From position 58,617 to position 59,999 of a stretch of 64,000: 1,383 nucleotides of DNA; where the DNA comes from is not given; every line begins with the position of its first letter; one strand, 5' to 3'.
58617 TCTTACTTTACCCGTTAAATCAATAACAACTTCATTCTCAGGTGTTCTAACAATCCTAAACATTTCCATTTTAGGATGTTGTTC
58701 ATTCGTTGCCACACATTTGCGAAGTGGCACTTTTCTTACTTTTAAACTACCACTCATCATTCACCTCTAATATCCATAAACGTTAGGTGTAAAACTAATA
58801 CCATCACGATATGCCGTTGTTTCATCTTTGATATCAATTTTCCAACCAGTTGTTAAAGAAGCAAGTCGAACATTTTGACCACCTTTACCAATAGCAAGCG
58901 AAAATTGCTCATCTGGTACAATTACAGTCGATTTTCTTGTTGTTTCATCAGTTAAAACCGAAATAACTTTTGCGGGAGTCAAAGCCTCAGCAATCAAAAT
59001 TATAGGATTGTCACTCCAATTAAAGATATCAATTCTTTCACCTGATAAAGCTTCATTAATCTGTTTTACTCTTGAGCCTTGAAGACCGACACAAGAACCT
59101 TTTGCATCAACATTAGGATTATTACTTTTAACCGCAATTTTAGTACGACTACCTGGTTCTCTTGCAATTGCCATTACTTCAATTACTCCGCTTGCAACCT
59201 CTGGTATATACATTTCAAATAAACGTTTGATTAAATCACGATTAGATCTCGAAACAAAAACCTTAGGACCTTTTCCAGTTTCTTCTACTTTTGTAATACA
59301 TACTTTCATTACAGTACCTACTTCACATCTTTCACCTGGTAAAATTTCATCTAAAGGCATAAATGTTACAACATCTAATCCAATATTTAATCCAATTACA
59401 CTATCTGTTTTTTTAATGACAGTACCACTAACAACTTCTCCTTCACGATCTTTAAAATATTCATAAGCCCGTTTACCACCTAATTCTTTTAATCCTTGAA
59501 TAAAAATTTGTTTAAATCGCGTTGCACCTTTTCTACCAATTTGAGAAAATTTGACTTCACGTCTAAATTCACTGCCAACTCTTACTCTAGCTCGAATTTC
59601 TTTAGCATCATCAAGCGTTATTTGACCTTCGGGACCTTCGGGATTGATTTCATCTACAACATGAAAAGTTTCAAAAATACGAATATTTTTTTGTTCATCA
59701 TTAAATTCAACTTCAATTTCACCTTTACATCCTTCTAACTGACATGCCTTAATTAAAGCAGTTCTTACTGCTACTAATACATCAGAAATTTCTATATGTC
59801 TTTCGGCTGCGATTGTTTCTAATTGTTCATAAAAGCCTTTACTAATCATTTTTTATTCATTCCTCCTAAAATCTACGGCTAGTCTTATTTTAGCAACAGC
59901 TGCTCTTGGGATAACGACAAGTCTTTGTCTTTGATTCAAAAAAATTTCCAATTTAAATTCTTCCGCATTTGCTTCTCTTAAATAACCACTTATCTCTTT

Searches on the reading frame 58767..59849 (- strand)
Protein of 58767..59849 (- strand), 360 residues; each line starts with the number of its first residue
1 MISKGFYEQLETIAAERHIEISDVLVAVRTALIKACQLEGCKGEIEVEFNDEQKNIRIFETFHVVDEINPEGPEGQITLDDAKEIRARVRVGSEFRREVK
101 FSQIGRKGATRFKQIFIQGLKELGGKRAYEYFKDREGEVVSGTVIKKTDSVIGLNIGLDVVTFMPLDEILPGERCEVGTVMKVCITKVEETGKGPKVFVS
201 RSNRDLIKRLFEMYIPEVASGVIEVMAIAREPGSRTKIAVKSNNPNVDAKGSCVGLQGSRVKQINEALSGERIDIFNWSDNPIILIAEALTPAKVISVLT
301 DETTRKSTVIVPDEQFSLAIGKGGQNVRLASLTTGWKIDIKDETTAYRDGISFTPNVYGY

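Call 63: list_cluster_members(proteins=[window:58767-59849:-, window:351-1730:-, window:3435-5279:-, window:53509-55323:-])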
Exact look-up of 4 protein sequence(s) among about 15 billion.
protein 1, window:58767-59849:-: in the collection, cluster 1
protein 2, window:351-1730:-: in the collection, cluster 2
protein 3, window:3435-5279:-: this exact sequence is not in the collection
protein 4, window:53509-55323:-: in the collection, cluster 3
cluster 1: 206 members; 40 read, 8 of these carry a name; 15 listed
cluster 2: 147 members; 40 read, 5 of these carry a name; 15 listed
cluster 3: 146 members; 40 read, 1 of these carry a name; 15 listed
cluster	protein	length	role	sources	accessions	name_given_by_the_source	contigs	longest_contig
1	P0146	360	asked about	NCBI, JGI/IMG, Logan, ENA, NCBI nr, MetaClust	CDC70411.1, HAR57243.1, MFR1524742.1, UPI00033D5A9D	MAG TPA: transcription termination/antitermination protein NusA [Acholeplasmatales ... | transcription elongation protein nusA | transcription translation coupling factor involved in Rho-dependent transcription ...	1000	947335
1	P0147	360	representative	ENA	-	-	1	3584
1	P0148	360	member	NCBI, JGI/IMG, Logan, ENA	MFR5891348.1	MAG: transcription termination factor NusA [Bacilli bacterium] | transcription elongation protein nusA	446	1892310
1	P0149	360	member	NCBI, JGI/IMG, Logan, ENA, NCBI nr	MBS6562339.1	MAG: transcription termination/antitermination protein NusA [Staphylococcus sp.] | transcription elongation protein nusA | transcription termination/antitermination protein NusA [Staphylococcus sp.]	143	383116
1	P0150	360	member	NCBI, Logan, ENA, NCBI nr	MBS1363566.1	MAG: transcription termination/antitermination protein NusA [Bacilli bacterium] | transcription termination/antitermination protein NusA [Bacilli bacterium]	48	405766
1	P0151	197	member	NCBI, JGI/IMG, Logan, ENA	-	N utilization substance protein A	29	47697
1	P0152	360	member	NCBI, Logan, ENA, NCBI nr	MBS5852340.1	MAG: transcription termination/antitermination protein NusA [Staphylococcus sp.] | transcription termination/antitermination protein NusA [Staphylococcus sp.]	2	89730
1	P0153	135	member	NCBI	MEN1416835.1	S-adenosylmethionine:tRNA ribosyltransferase-isomerase, partial [Pseudomonas aeruginosa]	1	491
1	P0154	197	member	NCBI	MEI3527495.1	MAG: hypothetical protein V8R15_05590 [Bacilli bacterium]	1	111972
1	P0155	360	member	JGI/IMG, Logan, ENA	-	-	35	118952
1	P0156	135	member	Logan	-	-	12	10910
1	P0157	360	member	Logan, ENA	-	-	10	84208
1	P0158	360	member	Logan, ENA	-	-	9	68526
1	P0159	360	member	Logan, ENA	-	-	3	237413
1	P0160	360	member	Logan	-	-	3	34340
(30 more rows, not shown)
